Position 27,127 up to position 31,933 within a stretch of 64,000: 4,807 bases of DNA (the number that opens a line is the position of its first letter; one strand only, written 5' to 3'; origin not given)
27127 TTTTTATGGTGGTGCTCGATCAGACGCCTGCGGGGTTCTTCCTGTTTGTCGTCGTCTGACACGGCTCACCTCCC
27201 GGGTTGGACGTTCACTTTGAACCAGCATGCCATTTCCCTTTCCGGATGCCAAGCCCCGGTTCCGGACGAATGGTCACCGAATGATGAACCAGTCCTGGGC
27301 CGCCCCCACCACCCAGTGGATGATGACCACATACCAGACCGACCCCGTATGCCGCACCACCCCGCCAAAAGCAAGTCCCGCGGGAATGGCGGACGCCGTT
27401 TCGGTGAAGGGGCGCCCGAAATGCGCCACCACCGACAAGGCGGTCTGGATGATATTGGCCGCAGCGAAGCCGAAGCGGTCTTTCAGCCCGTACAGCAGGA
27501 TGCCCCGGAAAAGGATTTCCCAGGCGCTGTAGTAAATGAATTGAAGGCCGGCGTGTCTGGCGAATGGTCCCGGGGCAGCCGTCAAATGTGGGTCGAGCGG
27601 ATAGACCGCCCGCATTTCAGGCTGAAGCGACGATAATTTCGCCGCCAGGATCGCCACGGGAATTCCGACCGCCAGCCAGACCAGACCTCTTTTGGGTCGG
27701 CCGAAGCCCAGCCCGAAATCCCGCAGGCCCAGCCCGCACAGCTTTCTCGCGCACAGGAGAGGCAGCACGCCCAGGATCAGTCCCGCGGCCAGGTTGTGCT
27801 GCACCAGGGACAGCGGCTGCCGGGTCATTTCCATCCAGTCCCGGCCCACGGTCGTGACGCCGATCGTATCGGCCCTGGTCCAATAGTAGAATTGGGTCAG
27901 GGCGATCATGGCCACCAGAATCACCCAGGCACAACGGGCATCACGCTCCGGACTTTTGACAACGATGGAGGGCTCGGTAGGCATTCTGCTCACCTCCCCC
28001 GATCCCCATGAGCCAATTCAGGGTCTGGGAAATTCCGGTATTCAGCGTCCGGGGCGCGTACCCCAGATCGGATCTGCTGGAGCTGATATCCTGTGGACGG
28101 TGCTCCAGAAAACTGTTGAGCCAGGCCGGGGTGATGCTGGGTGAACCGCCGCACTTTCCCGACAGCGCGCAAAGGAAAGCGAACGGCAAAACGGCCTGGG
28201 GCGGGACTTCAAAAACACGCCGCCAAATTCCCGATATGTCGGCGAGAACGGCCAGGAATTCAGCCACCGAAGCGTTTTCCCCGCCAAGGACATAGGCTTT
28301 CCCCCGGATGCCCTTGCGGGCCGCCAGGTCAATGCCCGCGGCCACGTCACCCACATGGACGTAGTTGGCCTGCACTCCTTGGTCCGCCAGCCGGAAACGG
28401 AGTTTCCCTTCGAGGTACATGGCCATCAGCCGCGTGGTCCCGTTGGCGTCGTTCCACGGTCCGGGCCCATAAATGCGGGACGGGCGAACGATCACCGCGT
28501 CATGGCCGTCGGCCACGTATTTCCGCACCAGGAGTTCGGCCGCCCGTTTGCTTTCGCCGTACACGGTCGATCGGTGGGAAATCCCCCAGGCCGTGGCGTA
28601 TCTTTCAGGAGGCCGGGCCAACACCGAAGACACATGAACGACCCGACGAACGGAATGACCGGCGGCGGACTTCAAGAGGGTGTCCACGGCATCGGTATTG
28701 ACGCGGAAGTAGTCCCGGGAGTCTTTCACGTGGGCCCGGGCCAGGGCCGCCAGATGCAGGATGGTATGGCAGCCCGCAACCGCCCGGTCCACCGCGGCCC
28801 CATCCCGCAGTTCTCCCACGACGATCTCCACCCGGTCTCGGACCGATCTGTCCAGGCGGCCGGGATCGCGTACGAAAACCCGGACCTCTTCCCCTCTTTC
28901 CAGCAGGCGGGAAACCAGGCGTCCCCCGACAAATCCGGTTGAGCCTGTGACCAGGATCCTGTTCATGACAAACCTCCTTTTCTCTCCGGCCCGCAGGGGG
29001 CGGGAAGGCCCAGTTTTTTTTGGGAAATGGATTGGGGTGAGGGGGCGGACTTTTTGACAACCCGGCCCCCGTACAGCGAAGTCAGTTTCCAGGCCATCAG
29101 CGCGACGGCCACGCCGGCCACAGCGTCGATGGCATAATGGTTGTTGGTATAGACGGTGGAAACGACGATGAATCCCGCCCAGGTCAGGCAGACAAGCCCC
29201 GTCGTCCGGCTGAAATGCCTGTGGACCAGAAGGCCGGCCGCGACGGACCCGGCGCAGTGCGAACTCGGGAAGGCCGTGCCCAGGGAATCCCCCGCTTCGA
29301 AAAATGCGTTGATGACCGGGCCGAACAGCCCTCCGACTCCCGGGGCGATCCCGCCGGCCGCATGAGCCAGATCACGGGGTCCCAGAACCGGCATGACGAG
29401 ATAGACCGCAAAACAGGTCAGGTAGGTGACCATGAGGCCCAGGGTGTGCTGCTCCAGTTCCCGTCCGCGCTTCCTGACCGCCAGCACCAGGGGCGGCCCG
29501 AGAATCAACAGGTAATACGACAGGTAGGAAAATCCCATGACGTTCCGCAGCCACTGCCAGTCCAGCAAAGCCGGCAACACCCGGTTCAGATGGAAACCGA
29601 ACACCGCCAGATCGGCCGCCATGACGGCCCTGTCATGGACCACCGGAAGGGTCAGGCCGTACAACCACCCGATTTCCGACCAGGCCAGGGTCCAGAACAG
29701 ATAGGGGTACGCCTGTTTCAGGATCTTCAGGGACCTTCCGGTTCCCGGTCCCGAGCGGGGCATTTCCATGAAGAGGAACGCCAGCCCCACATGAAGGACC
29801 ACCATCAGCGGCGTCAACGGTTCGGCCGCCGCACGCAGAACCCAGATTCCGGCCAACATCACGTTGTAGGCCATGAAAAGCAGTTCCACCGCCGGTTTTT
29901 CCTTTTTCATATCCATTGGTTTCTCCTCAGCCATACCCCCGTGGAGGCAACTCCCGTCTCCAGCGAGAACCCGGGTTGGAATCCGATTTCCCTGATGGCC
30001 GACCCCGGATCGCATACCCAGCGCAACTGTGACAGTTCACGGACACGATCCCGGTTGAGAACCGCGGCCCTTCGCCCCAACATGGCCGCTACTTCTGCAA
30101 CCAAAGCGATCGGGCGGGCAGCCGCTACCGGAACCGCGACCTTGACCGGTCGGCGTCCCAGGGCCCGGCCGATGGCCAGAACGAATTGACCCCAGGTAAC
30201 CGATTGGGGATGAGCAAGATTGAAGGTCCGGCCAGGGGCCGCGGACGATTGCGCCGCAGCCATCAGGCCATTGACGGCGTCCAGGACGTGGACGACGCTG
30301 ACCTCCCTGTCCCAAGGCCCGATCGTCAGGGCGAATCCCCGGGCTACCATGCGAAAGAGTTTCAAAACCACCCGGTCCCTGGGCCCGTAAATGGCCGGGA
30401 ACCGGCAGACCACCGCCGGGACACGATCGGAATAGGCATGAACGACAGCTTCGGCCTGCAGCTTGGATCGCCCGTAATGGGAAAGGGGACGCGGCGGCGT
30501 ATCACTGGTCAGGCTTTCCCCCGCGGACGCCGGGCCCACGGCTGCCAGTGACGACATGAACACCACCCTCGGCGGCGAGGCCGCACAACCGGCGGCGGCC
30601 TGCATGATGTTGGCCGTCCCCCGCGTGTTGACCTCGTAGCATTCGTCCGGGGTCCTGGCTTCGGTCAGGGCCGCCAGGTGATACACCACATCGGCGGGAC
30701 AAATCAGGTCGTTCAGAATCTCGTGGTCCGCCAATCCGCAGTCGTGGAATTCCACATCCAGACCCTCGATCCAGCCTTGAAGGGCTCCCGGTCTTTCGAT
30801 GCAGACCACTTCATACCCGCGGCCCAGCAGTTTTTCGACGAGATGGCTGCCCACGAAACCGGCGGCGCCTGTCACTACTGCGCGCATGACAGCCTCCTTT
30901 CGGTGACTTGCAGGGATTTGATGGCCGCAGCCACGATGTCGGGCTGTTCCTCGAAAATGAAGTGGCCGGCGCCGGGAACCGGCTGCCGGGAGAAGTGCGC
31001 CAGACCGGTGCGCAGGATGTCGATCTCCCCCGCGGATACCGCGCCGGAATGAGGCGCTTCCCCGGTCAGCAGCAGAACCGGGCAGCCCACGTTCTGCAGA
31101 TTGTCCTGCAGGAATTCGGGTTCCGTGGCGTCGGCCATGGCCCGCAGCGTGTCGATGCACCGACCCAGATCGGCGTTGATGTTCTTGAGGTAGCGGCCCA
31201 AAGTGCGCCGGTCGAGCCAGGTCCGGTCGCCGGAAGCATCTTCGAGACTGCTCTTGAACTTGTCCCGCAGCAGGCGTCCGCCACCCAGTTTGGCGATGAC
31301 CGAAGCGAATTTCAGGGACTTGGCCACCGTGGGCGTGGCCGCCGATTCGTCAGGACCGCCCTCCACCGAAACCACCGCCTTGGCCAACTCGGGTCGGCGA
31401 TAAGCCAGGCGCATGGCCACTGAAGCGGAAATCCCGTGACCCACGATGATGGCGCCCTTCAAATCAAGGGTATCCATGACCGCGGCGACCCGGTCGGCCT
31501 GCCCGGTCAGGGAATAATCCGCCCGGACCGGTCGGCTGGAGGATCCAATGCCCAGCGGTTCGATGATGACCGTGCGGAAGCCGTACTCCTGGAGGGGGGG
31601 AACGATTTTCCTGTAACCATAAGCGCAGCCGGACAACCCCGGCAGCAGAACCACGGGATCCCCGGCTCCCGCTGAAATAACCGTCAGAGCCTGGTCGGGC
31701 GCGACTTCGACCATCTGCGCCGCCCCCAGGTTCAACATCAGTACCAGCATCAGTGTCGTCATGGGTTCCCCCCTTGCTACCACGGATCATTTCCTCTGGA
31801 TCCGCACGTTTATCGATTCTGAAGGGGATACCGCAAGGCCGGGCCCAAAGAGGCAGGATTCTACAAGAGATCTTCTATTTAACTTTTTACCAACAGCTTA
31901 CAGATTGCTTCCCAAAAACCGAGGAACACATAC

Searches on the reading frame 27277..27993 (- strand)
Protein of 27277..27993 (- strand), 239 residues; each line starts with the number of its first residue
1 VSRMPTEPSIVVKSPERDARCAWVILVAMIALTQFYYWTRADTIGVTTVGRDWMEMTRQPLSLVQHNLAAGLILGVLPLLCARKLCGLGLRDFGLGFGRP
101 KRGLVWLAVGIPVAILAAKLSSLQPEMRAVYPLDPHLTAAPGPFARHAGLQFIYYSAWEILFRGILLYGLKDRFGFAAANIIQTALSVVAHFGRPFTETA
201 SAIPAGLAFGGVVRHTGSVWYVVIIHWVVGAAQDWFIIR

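Call 27: search_protein_families(library=ncbifam, proteins=[window:27277-27993:-], max_evalue=0.00001)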
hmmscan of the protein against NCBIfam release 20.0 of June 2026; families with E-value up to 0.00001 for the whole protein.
window:27277-27993:- (239 aa): 2 families
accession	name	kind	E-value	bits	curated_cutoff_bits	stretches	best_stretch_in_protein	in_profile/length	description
NF040590.1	CPBP_Pyro_MrtA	exception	1.3e-12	48.4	200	1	63-232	23-187/194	CPBP family archaeomyxosortase MrtA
NF041647.1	ABC_perm_CPBP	equivalog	2.2e-06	26.7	435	1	159-228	558-625/636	ABC transporter permease subunit/CPBP intramembrane protease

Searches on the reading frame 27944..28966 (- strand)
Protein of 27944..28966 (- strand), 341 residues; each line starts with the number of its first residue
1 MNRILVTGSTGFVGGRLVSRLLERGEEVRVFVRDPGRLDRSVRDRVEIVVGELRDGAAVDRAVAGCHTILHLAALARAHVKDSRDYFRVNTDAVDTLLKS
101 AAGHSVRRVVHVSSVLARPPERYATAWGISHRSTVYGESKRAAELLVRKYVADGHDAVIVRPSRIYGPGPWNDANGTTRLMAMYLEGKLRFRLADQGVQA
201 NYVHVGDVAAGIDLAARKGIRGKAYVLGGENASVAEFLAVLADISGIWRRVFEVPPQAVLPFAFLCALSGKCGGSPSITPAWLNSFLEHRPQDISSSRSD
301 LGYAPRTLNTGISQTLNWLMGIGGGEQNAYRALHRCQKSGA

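Call 27: search_protein_families(library=ncbifam, proteins=[window:27944-28966:-], max_evalue=0.00001)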
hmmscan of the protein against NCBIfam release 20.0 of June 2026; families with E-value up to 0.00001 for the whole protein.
window:27944-28966:- (341 aa): 21 families
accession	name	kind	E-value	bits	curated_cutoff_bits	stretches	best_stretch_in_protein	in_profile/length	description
TIGR03466.1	HpnA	hypoth_equivalog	4.5e-52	177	367.65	1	3-320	2-322/327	hopanoid-associated sugar epimerase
NF052578.1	StrlDmthSdmBMthl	equivalog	1.2e-34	120.5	600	1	4-258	3-258/328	sterol demethylase protein SdmB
NF042422.1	oxyalk_red_OleD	equivalog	4.8e-21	75.5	580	1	3-314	2-323/329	2-alkyl-3-oxoalkanoate reductase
TIGR04180.1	EDH_00030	hypoth_equivalog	1.2e-19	70.5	475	1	4-244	1-255/297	NAD-dependent 4,6-dehydratase LegB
TIGR01746.1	Thioester-redct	subfamily_domain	1.9e-18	66.8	213.35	1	4-241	2-277/371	thioester reductase domain-containing protein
NF042423.1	oxyalk_red_Shew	equivalog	3.9e-17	62.3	580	1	2-241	9-253/331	2-alkyl-3-oxoalkanoate reductase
TIGR01181.1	dTDP_gluc_dehyt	equivalog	3.8e-14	52.5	365.1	1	3-233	1-248/321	dTDP-glucose 4,6-dehydratase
NF043036.1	ErythonDh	equivalog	7.9e-14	51.6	325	1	3-174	2-189/321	D-erythronate dehydrogenase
NF058621.1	DiazavRedAvaA7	equivalog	1.7e-13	50.9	400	1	3-244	2-247/304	3-diazoavenalumate denitrifying reductase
TIGR01179.1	galE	equivalog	3.1e-13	49.3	262.3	1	3-161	1-172/332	UDP-glucose 4-epimerase GalE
NF041293.1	G6PDh_Azf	equivalog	6.1e-12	45.5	400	1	3-204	4-218/252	NAD-dependent glucose-6-phosphate dehydrogenase Azf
NF004520.0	PRK05865.1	equivalog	1.5e-10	39.6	1509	1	3-184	2-144/854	sugar epimerase family protein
NF005539.0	PRK07201.1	equivalog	1e-09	37.7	549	1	4-149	3-163/657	SDR family oxidoreductase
NF050030.1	thlkprotThyD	equivalog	3.5e-09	36.3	400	1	3-79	2-82/305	thylakoid membrane protein ThyD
TIGR01214.1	rmlD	equivalog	5.9e-09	35.4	224.05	1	3-173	1-159/285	dTDP-4-dehydrorhamnose reductase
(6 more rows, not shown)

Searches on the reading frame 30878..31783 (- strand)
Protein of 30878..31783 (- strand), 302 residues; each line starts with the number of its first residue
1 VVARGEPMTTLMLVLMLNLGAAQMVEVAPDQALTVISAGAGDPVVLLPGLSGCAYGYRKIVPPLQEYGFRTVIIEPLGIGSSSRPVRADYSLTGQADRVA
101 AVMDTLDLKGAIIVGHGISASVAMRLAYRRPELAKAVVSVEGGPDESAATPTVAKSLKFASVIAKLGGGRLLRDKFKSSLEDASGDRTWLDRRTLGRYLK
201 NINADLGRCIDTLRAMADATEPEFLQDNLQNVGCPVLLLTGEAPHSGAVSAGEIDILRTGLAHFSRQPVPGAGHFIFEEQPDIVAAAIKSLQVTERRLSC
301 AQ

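Call 27: search_protein_families(library=ncbifam, proteins=[window:30878-31783:-], max_evalue=0.00001)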
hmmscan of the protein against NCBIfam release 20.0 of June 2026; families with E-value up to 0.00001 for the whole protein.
window:30878-31783:- (302 aa): 13 families
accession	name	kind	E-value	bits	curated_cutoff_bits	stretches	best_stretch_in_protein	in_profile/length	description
TIGR03056.1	bchO_mg_che_rel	equivalog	1.4e-23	83.3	172.55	1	22-290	8-275/278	alpha/beta fold hydrolase BchO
NF002938.0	PRK03592.1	equivalog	8e-20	71.3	241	1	22-141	12-128/298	haloalkane dehalogenase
NF002043.0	PRK00870.1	subfamily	1.4e-15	57.5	265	1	40-292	45-298/302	haloalkane dehalogenase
TIGR03611.1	RutD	equivalog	5.1e-13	49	238.5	1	42-142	14-113/258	pyrimidine utilization protein D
NF002873.0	PRK03204.1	equivalog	3.4e-12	46.3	466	1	35-138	28-130/286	haloalkane dehalogenase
NF051488.1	bifunc_PcaDC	exception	5.3e-12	45.6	390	1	41-291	12-249/375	bifunctional 3-oxoadipate enol-lactonase/4-carboxymuconolactone decarboxylase PcaDC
TIGR02427.1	protocat_pcaD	equivalog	1.3e-10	41.1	255.85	1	41-139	12-109/251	3-oxoadipate enol-lactonase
TIGR03695.1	menH_SHCHC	equivalog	6.6e-09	35.6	208.55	0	43-138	4-100/252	2-succinyl-6-hydroxy-2,4-cyclohexadiene-1-carboxylate synthase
NF011457.0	PRK14875.1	equivalog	7.9e-09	34.9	307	1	31-135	120-224/372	acetoin dehydrogenase dihydrolipoyllysine-residue acetyltransferase subunit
NF045632.1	hydroxlase_HsaD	equivalog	9.3e-08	31.3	400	1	22-139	14-134/290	4,5:9,10-diseco-3-hydroxy-5,9,17-trioxoandrosta-1(10),2-diene-4-oate hydrolase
TIGR03343.1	biphenyl_bphD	equivalog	3.4e-06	26.5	462.15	1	35-158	24-151/282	2-hydroxy-6-oxo-6-phenylhexa-2,4-dienoate hydrolase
NF051487.1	bifunc_PcaCD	exception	7.1e-06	25.4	430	0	70-290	200-409/413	bifunctional 4-carboxymuconolactone decarboxylase/3-oxoadipate enol-lactonase PcaCD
NF007954.0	PRK10673.1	equivalog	8.2e-06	25.3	399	0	43-141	18-113/255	esterase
